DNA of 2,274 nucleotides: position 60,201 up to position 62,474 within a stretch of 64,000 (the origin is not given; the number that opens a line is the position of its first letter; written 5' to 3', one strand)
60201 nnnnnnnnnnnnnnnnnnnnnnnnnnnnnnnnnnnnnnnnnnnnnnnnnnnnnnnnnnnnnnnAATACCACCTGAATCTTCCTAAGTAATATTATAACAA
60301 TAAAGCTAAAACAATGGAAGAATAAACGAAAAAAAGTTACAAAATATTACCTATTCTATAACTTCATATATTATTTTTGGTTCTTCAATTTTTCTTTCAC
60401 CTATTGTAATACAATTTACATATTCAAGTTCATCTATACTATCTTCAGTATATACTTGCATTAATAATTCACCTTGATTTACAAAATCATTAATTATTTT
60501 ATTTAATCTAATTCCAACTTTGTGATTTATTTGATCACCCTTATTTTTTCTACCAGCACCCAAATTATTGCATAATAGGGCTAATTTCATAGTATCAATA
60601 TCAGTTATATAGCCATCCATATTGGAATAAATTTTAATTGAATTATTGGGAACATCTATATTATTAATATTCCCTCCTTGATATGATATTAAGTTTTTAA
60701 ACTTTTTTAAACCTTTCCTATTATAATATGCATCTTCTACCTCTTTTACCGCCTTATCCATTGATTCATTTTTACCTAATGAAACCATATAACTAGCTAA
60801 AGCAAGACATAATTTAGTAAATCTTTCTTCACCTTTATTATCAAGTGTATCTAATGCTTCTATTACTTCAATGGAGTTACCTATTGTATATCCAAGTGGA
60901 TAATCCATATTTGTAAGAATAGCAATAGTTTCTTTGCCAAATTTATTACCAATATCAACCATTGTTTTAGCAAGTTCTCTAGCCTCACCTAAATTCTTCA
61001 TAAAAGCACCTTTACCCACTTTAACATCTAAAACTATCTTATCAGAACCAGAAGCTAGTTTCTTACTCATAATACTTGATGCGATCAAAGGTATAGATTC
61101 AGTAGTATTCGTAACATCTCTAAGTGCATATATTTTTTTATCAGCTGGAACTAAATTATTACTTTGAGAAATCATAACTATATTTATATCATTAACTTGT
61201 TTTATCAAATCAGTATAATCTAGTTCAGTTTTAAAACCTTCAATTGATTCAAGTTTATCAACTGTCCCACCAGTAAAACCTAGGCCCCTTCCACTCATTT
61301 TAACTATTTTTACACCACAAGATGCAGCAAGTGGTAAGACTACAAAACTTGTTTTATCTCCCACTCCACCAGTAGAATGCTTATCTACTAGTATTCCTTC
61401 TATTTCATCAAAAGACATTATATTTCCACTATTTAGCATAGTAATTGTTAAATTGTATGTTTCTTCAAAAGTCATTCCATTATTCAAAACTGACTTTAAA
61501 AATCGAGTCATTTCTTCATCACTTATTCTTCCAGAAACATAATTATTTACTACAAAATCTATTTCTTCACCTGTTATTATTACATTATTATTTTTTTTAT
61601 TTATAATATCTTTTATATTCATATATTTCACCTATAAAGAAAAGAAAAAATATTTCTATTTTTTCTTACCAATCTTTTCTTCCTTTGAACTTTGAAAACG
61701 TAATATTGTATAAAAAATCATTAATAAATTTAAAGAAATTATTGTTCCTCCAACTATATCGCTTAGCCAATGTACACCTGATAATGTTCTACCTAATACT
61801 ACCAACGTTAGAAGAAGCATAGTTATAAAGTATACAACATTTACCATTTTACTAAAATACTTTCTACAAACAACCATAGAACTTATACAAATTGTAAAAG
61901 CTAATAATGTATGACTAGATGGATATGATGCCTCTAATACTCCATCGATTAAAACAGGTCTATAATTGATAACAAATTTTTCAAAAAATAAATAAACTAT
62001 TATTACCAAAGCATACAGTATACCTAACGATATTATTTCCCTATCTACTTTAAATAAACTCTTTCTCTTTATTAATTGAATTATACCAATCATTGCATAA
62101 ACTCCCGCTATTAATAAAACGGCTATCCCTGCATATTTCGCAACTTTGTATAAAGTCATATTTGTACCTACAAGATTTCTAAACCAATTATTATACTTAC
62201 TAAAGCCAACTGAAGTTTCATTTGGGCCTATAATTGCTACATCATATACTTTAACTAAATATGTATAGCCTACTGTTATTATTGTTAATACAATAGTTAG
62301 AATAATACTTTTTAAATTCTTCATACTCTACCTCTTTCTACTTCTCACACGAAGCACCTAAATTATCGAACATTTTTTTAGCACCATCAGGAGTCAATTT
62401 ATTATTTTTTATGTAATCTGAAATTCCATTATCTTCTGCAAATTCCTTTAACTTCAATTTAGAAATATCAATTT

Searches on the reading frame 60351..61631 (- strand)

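Call 64: search_protein_families(library=pfam, proteins=[window:60351-61631:-], max_evalue=0.001)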
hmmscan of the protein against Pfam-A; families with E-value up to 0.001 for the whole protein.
window:60351-61631:- (426 aa): 3 families
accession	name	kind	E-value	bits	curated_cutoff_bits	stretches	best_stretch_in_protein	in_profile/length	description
PF00591.27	Glycos_transf_3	-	6e-40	137.9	27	1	80-302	3-247/253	Glycosyl transferase family, a/b domain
PF07831.19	PYNP_C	-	2.9e-18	65.7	27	1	341-401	1-61/75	Pyrimidine nucleoside phosphorylase C-terminal domain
PF02885.22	Glycos_trans_3N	-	1.2e-10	41.4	26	1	7-69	1-63/63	Glycosyl transferase family, helical bundle domain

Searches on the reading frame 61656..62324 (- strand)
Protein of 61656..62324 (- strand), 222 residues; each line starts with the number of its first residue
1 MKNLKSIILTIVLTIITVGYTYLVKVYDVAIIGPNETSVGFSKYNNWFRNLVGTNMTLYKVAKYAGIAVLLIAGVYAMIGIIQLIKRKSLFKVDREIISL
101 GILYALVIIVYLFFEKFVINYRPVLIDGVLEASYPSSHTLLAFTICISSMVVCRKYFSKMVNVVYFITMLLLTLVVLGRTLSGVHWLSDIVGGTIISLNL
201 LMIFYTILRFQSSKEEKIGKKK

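Call 64: search_protein_families(library=pfam, proteins=[window:61656-62324:-], max_evalue=0.001)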
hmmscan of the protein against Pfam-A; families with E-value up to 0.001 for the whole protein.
window:61656-62324:- (222 aa): 1 family
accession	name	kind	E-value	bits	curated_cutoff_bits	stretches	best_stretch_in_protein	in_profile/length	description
PF01569.27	PAP2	-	4.1e-11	43.2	27.2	1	131-209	48-126/130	PAP2 superfamily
